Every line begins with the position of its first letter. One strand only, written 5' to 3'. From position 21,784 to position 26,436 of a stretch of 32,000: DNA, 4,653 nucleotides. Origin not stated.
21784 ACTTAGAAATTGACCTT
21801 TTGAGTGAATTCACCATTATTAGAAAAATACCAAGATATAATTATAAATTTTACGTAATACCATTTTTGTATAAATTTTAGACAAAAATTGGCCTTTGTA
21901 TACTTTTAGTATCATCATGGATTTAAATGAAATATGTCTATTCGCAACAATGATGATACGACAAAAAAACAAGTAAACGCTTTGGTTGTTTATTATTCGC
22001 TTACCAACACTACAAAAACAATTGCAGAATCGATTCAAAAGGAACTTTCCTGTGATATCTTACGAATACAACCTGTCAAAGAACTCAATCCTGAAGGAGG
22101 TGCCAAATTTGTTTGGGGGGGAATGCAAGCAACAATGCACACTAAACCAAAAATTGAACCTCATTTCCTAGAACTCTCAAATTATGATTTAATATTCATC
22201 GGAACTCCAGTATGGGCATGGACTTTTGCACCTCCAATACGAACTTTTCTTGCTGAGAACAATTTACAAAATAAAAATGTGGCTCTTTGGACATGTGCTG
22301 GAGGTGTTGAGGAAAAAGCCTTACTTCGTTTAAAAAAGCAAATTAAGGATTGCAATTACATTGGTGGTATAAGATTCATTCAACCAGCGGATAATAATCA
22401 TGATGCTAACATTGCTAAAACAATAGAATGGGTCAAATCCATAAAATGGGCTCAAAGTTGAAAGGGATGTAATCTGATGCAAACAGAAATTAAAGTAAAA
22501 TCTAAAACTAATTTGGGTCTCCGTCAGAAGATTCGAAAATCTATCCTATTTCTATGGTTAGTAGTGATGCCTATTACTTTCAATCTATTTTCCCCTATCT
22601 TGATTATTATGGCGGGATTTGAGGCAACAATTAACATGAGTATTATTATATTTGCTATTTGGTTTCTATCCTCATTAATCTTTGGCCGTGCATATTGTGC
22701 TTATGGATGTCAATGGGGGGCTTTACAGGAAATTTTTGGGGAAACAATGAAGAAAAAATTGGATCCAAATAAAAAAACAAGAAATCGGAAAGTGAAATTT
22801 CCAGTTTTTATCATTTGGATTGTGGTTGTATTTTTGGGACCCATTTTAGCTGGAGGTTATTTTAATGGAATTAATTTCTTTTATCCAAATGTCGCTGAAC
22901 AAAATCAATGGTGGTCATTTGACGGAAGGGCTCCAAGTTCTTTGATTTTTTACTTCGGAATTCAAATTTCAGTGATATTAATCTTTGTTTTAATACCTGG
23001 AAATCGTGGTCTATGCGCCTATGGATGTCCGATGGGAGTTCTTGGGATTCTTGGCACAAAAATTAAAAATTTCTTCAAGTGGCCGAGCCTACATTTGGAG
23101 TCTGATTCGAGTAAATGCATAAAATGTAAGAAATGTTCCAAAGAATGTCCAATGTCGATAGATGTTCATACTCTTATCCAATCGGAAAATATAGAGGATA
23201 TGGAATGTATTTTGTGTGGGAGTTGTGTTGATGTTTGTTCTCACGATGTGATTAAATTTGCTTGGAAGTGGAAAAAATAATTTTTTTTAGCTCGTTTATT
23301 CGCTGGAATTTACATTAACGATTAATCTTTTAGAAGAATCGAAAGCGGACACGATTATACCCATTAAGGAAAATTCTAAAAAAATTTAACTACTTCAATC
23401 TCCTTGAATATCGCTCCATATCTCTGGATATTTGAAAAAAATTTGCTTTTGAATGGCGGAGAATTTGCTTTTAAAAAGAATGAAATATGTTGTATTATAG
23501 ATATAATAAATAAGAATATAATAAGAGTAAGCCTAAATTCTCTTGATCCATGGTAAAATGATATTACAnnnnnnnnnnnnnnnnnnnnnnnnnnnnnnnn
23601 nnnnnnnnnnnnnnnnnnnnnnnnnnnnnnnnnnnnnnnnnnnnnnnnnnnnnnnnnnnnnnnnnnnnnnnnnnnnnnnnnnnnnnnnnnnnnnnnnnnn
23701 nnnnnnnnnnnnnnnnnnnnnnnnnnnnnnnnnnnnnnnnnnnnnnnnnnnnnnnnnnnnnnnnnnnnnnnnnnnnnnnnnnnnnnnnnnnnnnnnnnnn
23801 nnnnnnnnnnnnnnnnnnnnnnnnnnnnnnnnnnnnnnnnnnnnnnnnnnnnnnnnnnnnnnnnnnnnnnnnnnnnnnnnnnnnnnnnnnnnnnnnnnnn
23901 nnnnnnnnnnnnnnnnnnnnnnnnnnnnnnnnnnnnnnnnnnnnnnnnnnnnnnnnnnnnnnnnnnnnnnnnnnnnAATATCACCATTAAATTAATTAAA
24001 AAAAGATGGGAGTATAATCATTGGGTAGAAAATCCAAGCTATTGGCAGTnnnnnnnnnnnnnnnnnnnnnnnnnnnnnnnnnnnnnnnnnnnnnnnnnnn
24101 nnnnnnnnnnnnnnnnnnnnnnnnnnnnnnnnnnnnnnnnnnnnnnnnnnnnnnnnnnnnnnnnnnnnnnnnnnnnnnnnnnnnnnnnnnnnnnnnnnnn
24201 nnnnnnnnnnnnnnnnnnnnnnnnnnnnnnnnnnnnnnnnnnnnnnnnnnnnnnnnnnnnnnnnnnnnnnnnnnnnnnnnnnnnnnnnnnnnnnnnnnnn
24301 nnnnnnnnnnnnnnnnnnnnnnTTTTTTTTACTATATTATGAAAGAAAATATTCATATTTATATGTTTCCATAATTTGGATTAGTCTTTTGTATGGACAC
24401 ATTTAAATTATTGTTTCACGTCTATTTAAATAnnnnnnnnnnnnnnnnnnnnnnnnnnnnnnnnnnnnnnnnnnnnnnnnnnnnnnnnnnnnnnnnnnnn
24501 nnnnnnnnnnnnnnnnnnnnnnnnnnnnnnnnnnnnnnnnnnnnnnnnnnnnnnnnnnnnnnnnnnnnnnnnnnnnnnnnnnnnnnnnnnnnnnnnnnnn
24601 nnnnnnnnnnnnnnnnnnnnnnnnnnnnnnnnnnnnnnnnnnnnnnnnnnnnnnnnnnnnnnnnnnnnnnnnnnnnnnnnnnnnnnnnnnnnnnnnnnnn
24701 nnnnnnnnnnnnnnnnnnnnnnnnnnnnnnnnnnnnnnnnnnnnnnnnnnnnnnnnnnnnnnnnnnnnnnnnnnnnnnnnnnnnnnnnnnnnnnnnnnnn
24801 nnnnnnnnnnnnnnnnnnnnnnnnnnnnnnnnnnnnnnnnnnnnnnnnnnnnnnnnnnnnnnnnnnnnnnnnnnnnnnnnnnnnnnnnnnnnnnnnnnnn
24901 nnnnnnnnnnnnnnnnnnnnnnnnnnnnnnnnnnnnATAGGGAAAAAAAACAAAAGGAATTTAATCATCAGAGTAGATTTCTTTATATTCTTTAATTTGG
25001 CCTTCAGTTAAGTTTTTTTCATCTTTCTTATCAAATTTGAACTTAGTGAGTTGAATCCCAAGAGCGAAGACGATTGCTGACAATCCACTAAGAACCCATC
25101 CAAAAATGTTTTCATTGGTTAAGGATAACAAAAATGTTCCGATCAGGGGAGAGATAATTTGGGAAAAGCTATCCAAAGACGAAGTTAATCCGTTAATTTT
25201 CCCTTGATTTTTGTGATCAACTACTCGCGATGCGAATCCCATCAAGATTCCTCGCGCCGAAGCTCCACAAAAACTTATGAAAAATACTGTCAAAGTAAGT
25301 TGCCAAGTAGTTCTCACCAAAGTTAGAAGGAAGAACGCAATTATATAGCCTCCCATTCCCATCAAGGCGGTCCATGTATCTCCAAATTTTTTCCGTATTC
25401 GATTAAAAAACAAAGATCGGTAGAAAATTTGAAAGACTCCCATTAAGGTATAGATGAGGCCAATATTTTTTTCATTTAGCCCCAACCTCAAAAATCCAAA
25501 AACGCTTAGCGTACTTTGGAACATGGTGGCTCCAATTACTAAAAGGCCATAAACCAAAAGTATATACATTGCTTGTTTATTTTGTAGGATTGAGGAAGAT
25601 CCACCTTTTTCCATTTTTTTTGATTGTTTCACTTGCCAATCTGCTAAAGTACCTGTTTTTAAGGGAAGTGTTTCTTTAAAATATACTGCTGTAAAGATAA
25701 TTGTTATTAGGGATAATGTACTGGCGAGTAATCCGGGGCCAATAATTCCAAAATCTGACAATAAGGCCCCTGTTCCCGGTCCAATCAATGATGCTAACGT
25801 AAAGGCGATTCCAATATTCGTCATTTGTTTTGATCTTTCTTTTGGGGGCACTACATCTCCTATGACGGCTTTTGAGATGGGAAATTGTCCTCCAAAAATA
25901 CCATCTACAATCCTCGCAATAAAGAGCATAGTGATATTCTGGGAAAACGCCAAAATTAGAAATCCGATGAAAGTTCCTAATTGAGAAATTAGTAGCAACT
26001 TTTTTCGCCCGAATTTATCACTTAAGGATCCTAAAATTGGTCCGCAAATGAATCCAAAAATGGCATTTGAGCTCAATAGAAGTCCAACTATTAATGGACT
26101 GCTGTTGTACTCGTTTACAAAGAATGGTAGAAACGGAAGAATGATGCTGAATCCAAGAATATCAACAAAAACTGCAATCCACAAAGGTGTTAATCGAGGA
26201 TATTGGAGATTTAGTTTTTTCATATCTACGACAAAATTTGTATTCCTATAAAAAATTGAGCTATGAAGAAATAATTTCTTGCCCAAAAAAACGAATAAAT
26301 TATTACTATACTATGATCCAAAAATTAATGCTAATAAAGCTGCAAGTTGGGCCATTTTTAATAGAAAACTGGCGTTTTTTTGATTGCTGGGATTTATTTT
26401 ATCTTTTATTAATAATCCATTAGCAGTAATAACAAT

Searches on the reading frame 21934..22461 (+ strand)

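Call 86: search_protein_families(library=pfam, proteins=[window:21934-22461:+], max_evalue=0.001)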
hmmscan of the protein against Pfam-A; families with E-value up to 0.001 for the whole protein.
window:21934-22461:+ (175 aa): 3 families
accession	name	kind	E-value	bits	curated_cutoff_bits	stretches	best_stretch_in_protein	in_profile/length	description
PF12682.12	Flavodoxin_4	-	7e-13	48.8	24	1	16-145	2-136/155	Flavodoxin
PF12724.12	Flavodoxin_5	-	3.5e-08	34.3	27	1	74-126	34-88/145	Flavodoxin domain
PF12641.12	Flavodoxin_3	-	0.00024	21.4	27.5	0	17-50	1-36/160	Flavodoxin domain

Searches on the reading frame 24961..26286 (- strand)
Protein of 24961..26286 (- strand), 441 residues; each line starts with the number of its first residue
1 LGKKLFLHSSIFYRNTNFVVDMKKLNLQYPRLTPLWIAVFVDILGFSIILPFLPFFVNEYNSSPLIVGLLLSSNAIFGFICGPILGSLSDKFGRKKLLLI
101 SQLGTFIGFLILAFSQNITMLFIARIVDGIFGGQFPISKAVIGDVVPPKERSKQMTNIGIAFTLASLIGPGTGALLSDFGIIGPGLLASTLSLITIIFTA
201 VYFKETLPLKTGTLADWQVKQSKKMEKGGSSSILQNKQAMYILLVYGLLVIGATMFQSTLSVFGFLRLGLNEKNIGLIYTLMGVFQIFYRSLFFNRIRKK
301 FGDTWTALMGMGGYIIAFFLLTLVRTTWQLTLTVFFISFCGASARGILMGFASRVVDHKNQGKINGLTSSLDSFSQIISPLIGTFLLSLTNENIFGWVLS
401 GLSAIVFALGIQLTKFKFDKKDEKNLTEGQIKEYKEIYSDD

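Call 86: search_protein_families(library=pfam, proteins=[window:24961-26286:-], max_evalue=0.001)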
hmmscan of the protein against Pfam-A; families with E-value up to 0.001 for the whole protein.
window:24961-26286:- (441 aa): 3 families
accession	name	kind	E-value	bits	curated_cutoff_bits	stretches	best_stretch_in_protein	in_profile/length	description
PF07690.21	MFS_1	-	1.1e-51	176.2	33.4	2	35-289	1-254/347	Major Facilitator Superfamily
PF12832.13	MFS_1_like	-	5.2e-11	42.6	25.2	1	46-371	15-345/373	MFS_1 like family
PF00083.30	Sugar_tr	-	6.7e-10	38.9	22.3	1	63-180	44-165/452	Sugar (and other) transporter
